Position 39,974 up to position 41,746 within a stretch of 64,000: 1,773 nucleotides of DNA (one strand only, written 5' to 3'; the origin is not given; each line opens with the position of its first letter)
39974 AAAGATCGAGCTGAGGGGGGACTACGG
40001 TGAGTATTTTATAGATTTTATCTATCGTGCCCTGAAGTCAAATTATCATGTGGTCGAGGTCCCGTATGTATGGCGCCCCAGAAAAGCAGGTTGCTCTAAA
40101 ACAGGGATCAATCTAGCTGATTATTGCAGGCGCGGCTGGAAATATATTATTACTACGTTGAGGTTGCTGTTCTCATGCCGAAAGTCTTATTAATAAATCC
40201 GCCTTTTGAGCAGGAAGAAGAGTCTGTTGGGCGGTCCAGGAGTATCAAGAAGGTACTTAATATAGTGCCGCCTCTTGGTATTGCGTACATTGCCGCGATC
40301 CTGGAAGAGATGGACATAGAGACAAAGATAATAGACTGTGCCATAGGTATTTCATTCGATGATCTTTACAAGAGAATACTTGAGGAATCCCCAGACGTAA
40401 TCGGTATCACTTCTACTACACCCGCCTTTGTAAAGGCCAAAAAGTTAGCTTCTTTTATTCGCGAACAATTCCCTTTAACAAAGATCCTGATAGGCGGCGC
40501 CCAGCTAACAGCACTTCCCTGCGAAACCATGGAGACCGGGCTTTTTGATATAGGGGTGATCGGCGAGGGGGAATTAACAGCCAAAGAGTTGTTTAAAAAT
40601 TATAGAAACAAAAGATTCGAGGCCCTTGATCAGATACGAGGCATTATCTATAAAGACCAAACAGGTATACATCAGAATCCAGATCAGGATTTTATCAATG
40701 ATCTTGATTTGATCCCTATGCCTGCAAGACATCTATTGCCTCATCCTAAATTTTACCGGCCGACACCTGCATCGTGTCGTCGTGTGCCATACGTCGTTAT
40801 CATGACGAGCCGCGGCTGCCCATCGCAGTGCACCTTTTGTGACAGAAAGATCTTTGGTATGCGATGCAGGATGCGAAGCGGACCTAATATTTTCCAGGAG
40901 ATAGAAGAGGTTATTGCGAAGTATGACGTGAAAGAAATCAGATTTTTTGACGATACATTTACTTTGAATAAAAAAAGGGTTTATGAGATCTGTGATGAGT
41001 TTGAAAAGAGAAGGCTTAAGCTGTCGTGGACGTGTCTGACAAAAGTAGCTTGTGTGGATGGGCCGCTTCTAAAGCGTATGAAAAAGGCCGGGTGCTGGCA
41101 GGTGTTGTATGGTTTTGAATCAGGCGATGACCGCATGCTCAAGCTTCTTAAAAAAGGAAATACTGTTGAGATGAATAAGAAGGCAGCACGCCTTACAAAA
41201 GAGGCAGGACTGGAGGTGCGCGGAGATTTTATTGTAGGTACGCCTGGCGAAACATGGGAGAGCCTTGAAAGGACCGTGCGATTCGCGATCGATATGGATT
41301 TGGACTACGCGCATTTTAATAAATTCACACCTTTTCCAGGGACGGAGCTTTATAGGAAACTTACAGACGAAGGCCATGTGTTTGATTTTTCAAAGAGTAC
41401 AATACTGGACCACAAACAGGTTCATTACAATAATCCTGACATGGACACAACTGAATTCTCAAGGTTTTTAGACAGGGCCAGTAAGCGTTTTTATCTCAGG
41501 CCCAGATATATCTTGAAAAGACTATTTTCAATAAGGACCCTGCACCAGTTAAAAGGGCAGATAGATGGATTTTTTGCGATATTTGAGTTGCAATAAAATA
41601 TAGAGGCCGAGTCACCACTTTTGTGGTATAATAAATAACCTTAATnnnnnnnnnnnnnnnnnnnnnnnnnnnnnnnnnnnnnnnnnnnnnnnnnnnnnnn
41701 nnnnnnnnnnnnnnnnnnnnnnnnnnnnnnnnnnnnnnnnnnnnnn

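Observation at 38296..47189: Arn-like amino-sugar lipid-modification module (aminotransferase + polyprenol-P sugar GT2 + ArnT/PMT-like membrane transferase) combined with a B12-radical-SAM enzyme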

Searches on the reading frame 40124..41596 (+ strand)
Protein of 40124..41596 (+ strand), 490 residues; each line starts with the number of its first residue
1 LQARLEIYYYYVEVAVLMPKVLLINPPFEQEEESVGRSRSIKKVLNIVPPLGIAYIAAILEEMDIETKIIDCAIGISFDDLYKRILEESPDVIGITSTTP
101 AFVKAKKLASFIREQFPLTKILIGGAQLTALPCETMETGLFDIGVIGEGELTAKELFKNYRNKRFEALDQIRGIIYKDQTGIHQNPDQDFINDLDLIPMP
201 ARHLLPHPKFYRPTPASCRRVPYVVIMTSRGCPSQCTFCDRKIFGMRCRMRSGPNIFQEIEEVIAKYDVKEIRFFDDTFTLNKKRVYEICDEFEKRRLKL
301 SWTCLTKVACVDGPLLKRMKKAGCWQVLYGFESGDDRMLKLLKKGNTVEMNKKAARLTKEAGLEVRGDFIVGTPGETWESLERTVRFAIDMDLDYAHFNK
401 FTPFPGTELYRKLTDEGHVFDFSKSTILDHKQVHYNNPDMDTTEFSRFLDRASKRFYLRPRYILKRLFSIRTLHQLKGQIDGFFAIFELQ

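Call 4: search_protein_families(library=pfam, proteins=[window:40124-41596:+])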
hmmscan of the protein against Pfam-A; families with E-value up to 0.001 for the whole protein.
window:40124-41596:+ (490 aa): 2 families
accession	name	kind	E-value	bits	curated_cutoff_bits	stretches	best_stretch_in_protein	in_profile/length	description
PF04055.27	Radical_SAM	-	2.7e-25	89.9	29.5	1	228-388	3-166/166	Radical SAM superfamily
PF02310.24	B12-binding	-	4.1e-20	72.3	32.1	1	43-156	7-120/121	B12 binding domain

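Call 8: search_protein_families(library=ncbifam, proteins=[window:40124-41596:+], max_evalue=0.01)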
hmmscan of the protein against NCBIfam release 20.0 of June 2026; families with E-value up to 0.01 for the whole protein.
window:40124-41596:+ (490 aa): 31 families (the best 25 are shown)
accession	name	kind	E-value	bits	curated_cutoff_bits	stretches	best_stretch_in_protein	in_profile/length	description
TIGR03471.1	HpnJ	equivalog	5.3e-68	230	577.6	1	38-466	22-442/472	hopanoid biosynthesis associated radical SAM protein HpnJ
TIGR02026.1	BchE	equivalog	1.6e-61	208.7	481.35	1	44-469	16-439/497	magnesium-protoporphyrin IX monomethyl ester anaerobic oxidative cyclase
NF050148.1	rSAM_ApyD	equivalog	5.9e-47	160.4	750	1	43-416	18-396/645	RiPP biosynthesis radical SAM protein ApyD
NF038361.1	rSAM_Sden_1168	equivalog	2.8e-43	148.3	575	1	13-456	57-519/560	Sden_1168 family B12-binding radical SAM P-methyltransferase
TIGR04479.1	bcpD_PhpK_rSAM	subfamily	1.8e-36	125.6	600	1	48-390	70-408/504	PhpK family radical SAM P-methyltransferase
TIGR04072.2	rSAM_ladder_B12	equivalog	5.7e-33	114.2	360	2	224-452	181-407/443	lipid biosynthesis B12-binding/radical SAM protein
TIGR03975.1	rSAM_ocin_1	subfamily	1.9e-32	112.5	281.85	1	76-382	115-421/606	RiPP maturation radical SAM C-methyltransferase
TIGR04014.1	B12_SAM_MJ_0865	equivalog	5e-31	107.9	360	1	102-415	51-360/434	methyl-coenzyme M reductase glutamine C-methyltransferase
TIGR04385.1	B12_rSAM_cofa1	equivalog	2.4e-30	106.1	450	1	47-387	17-360/438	B12 lower ligand biosynthesis radical SAM protein BzaD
NF033070.1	rSAM_AprD4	equivalog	4.6e-30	104.9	500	1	162-419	139-396/456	AprD4 family radical SAM diol-dehydratase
TIGR04013.1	B12_SAM_MJ_1487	hypoth_equivalog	5.3e-29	101.2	251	2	82-275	35-203/382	TIGR04013 family B12-binding domain/radical SAM domain-containing protein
TIGR04367.1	HpnR_B12_rSAM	equivalog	5e-27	94.6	650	1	46-415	18-375/490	hopanoid C-3 methylase HpnR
NF033712.0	B12_rSAM_KedN5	subfamily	1.5e-20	73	700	1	50-381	17-360/624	KedN5 family methylcobalamin-dependent radical SAM C-methyltransferase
NF040546.1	rSAM_CUAEP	equivalog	3.7e-17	62.2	500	1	49-390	12-340/468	CUAEP/CCAEP-tail radical SAM (seleno)protein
TIGR04295.1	B12_rSAM_oligo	hypoth_equivalog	9e-16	57.6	400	1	50-357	25-327/422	TIGR04295 family B12-binding domain-containing radical SAM protein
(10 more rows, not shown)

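Call 13: find_homologous_proteins(query=window:40175-41596:+, max_evalue=1e-20)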
Query window:40175-41596:+ (473 aa): 5091 proteins with E <= 1e-20 among 8000 candidates; the best 120 are listed.
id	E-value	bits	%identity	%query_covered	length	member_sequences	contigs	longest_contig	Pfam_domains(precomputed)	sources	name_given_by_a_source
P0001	0.0e+0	1030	94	100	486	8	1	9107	PF04055.28,PF02310.25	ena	-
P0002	7.0e-287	970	88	100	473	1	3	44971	PF04055.28,PF02310.25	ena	-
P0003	7.5e-287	970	88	100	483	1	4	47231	PF04055.28,PF02310.25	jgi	-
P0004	2.3e-286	968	87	100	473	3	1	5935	PF04055.28,PF02310.25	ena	-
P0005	6.9e-280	947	86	100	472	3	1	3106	PF04055.28,PF02310.25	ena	-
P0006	8.0e-278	940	85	100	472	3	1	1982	PF04055.28,PF02310.25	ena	-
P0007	9.7e-269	910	82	100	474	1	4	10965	PF04055.28,PF02310.25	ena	-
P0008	1.9e-268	909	82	100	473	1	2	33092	PF04055.28,PF02310.25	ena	-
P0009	1.7e-267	906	81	100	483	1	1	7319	PF04055.28,PF02310.25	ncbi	-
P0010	1.2e-265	900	82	100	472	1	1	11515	PF04055.28,PF02310.25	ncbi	ncbi:B12-binding domain-containing radical SAM protein [Candidatus Omnitrophota bacterium]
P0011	1.8e-263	892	83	100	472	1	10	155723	PF04055.28,PF02310.25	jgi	-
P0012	3.4e-263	892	81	100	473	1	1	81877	PF04055.28,PF02310.25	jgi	jgi:radical SAM superfamily enzyme YgiQ (UPF0313 family)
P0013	2.7e-262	889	80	100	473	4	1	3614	PF04055.28,PF02310.25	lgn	-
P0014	4.3e-262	888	81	100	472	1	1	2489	PF04055.28,PF02310.25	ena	-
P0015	7.6e-262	887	81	100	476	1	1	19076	PF04055.28,PF02310.25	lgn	-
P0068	2.0e-172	592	55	100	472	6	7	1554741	PF04055.28,PF02310.25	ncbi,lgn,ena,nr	ncbi:MAG: B12-binding domain-containing radical SAM protein [Deltaproteobacteria bacterium]|nr:B12-b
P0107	1.5e-164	566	54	99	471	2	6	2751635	PF04055.28,PF02310.25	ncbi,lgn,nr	ncbi:MAG: radical SAM protein [Thermodesulfobacteriota bacterium]|nr:MAG: radical SAM protein [Therm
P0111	4.0e-163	562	54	99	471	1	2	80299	PF04055.28,PF02310.25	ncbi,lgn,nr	ncbi:MAG: radical SAM protein [Chloroflexi bacterium]|nr:radical SAM protein [Chloroflexota bacteriu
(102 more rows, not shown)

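Call 14: find_encoding_contigs(protein=P0003, flank=10000, max_places=2)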
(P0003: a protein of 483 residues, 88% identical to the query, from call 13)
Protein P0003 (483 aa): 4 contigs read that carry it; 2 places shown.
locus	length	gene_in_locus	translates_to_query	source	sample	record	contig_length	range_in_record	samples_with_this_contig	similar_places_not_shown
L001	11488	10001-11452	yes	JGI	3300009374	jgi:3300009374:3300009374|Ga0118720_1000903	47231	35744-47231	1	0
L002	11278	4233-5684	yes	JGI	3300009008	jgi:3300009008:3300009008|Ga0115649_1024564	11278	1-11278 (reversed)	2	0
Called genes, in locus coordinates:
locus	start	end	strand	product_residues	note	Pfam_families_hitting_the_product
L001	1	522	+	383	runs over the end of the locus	PF02771:Acyl-CoA_dh_N, PF02770:Acyl-CoA_dh_M, PF00441:Acyl-CoA_dh_1, PF22924:ACOX_C_alpha1 (weak), PF08028:Acyl-CoA_dh_2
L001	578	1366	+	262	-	PF01012:ETF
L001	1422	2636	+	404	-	PF00037:Fer4, PF12837:Fer4_6 (weak), PF12838:Fer4_7, PF13187:Fer4_9, PF13237:Fer4_10, PF00037:Fer4 (weak), PF01012:ETF, PF00766:ETF_alpha, +4 more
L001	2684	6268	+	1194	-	PF02463:SMC_N, PF13175:AAA_15, PF13304:AAA_21 (weak), PF13476:AAA_23, PF13555:AAA_29 (faint), PF24161:CCDC39 (weak), PF06470:SMC_hinge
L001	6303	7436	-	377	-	PF01590:GAF, PF13185:GAF_2 (weak), PF13492:GAF_3, PF00990:GGDEF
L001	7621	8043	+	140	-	-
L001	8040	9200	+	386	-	PF01041:DegT_DnrJ_EryC1, PF00155:Aminotran_1_2 (faint), PF01212:Beta_elim_lyase (weak)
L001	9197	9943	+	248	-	PF00535:Glycos_transf_2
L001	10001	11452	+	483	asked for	PF02310:B12-binding, PF04055:Radical_SAM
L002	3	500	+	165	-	?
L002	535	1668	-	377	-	PF01590:GAF, PF13185:GAF_2 (weak), PF13492:GAF_3, PF00990:GGDEF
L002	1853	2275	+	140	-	-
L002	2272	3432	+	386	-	PF01041:DegT_DnrJ_EryC1, PF00155:Aminotran_1_2 (faint), PF01212:Beta_elim_lyase (weak)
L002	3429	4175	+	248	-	PF00535:Glycos_transf_2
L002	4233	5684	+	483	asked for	PF02310:B12-binding, PF04055:Radical_SAM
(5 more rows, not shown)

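Call 15: find_encoding_contigs(protein=P0068, flank=10000, max_places=3)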
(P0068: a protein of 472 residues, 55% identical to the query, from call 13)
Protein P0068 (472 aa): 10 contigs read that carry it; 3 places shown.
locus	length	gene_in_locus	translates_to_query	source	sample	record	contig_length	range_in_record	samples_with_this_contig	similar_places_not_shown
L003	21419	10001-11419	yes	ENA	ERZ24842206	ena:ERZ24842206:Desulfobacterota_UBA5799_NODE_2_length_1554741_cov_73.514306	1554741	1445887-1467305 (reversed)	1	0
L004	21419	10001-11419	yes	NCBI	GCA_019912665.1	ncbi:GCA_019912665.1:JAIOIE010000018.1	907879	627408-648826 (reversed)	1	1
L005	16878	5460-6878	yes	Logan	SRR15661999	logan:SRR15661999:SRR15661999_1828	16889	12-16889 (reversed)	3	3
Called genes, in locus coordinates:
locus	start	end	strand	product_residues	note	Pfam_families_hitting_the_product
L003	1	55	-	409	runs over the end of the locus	PF21783:YNCE (faint), PF25174:Beta-prop_THOC3 (faint), PF02239:Cytochrom_D1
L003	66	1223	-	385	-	PF04055:Radical_SAM, PF13353:Fer4_12 (weak)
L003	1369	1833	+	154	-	PF13404:HTH_AsnC-type (weak), PF22451:NirdL-like_HTH, PF17805:AsnC_trans_reg2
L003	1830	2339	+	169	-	PF22451:NirdL-like_HTH, PF17805:AsnC_trans_reg2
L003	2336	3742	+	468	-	PF13442:Cytochrome_CBB3, PF02239:Cytochrom_D1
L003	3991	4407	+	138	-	-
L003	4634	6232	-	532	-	PF13442:Cytochrome_CBB3, PF02239:Cytochrom_D1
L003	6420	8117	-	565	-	-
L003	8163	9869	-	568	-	-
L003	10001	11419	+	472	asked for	PF02310:B12-binding, PF04055:Radical_SAM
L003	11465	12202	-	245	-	PF01209:Ubie_methyltran, PF13489:Methyltransf_23, PF07021:MetW, PF13847:Methyltransf_31, PF08241:Methyltransf_11, PF08242:Methyltransf_12, PF13649:Methyltransf_25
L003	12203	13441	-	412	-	PF01041:DegT_DnrJ_EryC1, PF01212:Beta_elim_lyase (faint)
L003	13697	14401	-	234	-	PF00535:Glycos_transf_2, PF13641:Glyco_tranf_2_3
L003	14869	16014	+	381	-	PF00266:Aminotran_5, PF01053:Cys_Met_Meta_PP (weak)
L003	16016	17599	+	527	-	PF00389:2-Hacid_dh, PF02826:2-Hacid_dh_C, PF19304:PGDH_inter, PF01842:ACT (weak)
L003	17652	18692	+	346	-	PF13393:tRNA-synt_His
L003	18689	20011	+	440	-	PF00709:Adenylsucc_synt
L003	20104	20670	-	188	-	PF13424:TPR_12 (weak), PF13414:TPR_11, PF13432:TPR_16 (weak), PF14559:TPR_19 (weak), PF13374:TPR_10 (weak), PF00515:TPR_1 (weak), PF13181:TPR_8, PF13414:TPR_11, +4 more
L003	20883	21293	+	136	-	PF07238:PilZ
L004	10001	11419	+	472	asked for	PF02310:B12-binding, PF04055:Radical_SAM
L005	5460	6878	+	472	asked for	PF02310:B12-binding, PF04055:Radical_SAM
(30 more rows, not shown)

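Call 20: find_related_loci(query=A1, collection=genome_contigs, flank=10000)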
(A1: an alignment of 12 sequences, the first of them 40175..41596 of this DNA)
Query A1 (473 aa) in genome_contigs; peptide patterns used: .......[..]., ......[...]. (x = any residue, [..] = any of these).
313 stretches matched a pattern; 249 encode a relative of the query (tblastn E <= 1e-3); the best 80 are kept; 80 distinct loci.
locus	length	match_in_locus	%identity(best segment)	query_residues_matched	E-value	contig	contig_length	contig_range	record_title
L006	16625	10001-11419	86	1-473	0e+0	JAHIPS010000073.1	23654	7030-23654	MAG: Candidatus Omnitrophota bacterium isolate KR13_S3.mb.80 KR13_S3.mb.80_k141_295584, whole genome shotgun sequence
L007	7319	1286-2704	81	1-473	0e+0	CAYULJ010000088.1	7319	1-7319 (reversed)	MAG TPA_asm: uncultured Planctomycetia bacterium isolate SRP167671_co1_160 genome assembly, contig: NODE_12091_length_73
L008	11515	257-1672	82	1-472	0e+0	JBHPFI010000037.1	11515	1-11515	Candidatus Omnitrophota bacterium isolate SAG AM-311-J02 NODE_37_length_11515_cov_25.503229, whole genome shotgun sequen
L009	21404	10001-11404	80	1-468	0e+0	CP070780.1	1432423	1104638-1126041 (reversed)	MAG: Candidatus Omnitrophota bacterium isolate bin17 chromosome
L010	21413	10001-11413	78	2-472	0e+0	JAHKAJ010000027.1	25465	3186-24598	MAG: Candidatus Omnitrophota bacterium isolate Undefined_mixed_planktonic.mb.33 Undefined_mixed_pl.mb.33_k141_987950, wh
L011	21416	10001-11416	78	1-472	0e+0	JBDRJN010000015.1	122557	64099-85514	MAG: Candidatus Omnitrophota bacterium isolate MEGAHIT-group-1.657 k141_4797737, whole genome shotgun sequence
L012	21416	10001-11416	70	1-472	0e+0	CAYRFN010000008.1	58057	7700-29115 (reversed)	MAG TPA_asm: uncultured Desulfobacteraceae bacterium isolate SRP323688_co1_105 genome assembly, contig: NODE_1028_length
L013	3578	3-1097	81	108-472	0e+0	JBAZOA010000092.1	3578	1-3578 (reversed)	MAG: Candidatus Omnitrophota bacterium isolate SO_2017_LW4_83 scaffold_13610_c2_LW137-91_2017, whole genome shotgun sequ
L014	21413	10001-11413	55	3-473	7e-176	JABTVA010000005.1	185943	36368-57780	MAG: Deltaproteobacteria bacterium isolate H5_GWC seq005, whole genome shotgun sequence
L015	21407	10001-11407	56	3-472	3e-174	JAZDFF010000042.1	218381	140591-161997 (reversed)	MAG: Candidatus Omnitrophota bacterium isolate MEGAHIT-group-0.194 k141_17992294, whole genome shotgun sequence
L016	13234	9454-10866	58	4-472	7e-174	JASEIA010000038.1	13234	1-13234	MAG: Nanoarchaeota archaeon isolate Yes70-37 NODE_38_length_13234_cov_4.985204, whole genome shotgun sequence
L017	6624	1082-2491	55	3-472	6e-174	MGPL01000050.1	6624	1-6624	MAG: Deltaproteobacteria bacterium GWA2_55_10 gwa2_scaffold_20180, whole genome shotgun sequence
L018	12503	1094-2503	55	3-472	8e-172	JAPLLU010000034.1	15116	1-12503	MAG: Candidatus Omnitrophota bacterium isolate LacPavin_0920_SED5_MAG_40_17 LacPavin_0920_SED5_scaffold_2887717, whole g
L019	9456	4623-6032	56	3-472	7e-172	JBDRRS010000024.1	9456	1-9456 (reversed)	MAG: bacterium isolate MEGAHIT-group-3.104 k141_771141, whole genome shotgun sequence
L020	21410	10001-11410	54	3-472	1e-166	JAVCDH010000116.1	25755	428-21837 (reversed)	MAG: Candidatus Euphemobacter frigidus isolate MAG_3300031227_11 Ga0307928_10000675, whole genome shotgun sequence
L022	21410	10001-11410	54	3-472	3e-163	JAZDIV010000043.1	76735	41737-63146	MAG: PVC group bacterium isolate MEGAHIT-group-0.426 k141_5516223, whole genome shotgun sequence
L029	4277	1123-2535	50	3-472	3e-163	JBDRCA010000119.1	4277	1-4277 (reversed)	MAG: Candidatus Altiarchaeota archaeon isolate MEGAHIT-group-1.157 k141_5066579, whole genome shotgun sequence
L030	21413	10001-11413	51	3-472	4e-158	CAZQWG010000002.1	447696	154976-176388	MAG TPA_asm: uncultured Candidatus Bathyarchaeia archaeon isolate SRP323688_co1_180 genome assembly, contig: NODE_20_len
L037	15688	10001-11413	50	3-473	2e-155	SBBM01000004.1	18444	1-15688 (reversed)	MAG: Planctomycetales bacterium isolate Bin_37_1_1 Hy_contig31234, whole genome shotgun sequence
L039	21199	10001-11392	51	6-472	2e-154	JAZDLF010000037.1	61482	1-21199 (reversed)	MAG: Candidatus Woesearchaeota archaeon isolate MEGAHIT-group-0.579 k141_3960263, whole genome shotgun sequence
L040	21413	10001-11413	51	3-473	1e-153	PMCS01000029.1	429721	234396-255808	MAG: Candidatus Omnitrophota bacterium isolate fen_1318 73.20120700_E3M.124_contig_6982, whole genome shotgun sequence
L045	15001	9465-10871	49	3-469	2e-149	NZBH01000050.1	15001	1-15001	MAG: archaeon isolate ARS1414 MHASMcontig_208034, whole genome shotgun sequence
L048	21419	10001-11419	49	3-472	6e-149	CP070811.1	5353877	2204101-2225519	MAG: Anaerolineales bacterium isolate bin12 chromosome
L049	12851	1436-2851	47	1-472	1e-148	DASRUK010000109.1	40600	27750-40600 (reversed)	MAG TPA_asm: Candidatus Nanoarchaeia archaeon isolate SMAG_U8018 k141_2254479, whole genome shotgun sequence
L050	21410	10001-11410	50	3-472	7e-148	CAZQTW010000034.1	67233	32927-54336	MAG TPA_asm: uncultured Planctomycetales bacterium isolate SRP167436_co1_220 genome assembly, contig: NODE_436_length_67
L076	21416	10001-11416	43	3-472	2e-127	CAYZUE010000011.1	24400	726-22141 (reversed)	MAG TPA_asm: Candidatus Hydrothermarchaeota archaeon isolate binchicken_co48_556 genome assembly, contig: NODE_3125_leng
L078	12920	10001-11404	43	3-472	2e-123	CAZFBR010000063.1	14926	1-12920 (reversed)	MAG TPA_asm: uncultured bacterium isolate SRP089250_co1_180 genome assembly, contig: NODE_6948_length_14926_cov_4.816421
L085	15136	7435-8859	41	3-471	5e-117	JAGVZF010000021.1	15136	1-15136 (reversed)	Candidatus Woesearchaeota archaeon isolate RIFCSPHIGHO2_01_FULL_29_27 rifcsphigho2_01_scaffold_15345, whole genome shotg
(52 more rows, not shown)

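Call 27: search_solved_structures(query=A1, max_evalue=0.001)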
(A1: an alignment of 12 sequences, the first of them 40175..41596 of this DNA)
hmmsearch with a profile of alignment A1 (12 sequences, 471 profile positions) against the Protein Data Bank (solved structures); distinct sequences matched with E-value up to 0.001: 25.
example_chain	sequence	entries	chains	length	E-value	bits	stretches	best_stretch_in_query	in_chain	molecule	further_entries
6fd2_B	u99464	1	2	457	4.7e-34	121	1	168-433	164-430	Putative apramycin biosynthetic oxidoreductase 4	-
5ul2_A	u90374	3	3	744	6.1e-24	87.6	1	36-369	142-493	OxsB protein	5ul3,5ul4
9ccb_A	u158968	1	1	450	6.2e-24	87.6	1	204-393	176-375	Radical SAM core domain-containing protein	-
7kdx_A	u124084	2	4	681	5.4e-15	58.1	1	69-363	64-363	Methyltransferase TokK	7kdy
6wte_A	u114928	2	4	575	8.6e-14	54.2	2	199-372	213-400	B12-binding domain-containing protein | Tryptophan-C2-methyltransferase containing B12-binding domain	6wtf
9n1b_A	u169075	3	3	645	5.7e-13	51.5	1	29-368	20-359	Radical SAM protein | Radical SAM enzyme CysS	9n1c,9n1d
2qgq_A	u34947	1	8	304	1.2e-10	43.8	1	203-375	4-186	Protein TM_1862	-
4jc0_A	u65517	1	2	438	1.8e-10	43.2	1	202-375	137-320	Ribosomal protein S12 methylthiotransferase RimO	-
9p2u_A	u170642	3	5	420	1.4e-08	37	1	291-411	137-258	Radical S-adenosylmethionine methyltransferase NocN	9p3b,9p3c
6iad_A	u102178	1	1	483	3.8e-07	32.3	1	278-395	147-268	Histone acetyltransferase, ELP3 family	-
6iaz_A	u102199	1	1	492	4e-07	32.2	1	278-395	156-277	Histone acetyltransferase, ELP3 family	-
6ia8_A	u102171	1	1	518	4.3e-07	32.1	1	278-395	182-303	Histone acetyltransferase, ELP3 family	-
1bmt_A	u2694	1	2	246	1.7e-05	26.8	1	3-112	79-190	METHIONINE SYNTHASE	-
7mjv_A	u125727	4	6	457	5.4e-05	25.2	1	207-395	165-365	tRNA-2-methylthio-N(6)-dimethylallyladenosine synthase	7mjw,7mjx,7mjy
7mjz_A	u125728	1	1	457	8.5e-05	24.5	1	207-394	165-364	tRNA-2-methylthio-N(6)-dimethylallyladenosine synthase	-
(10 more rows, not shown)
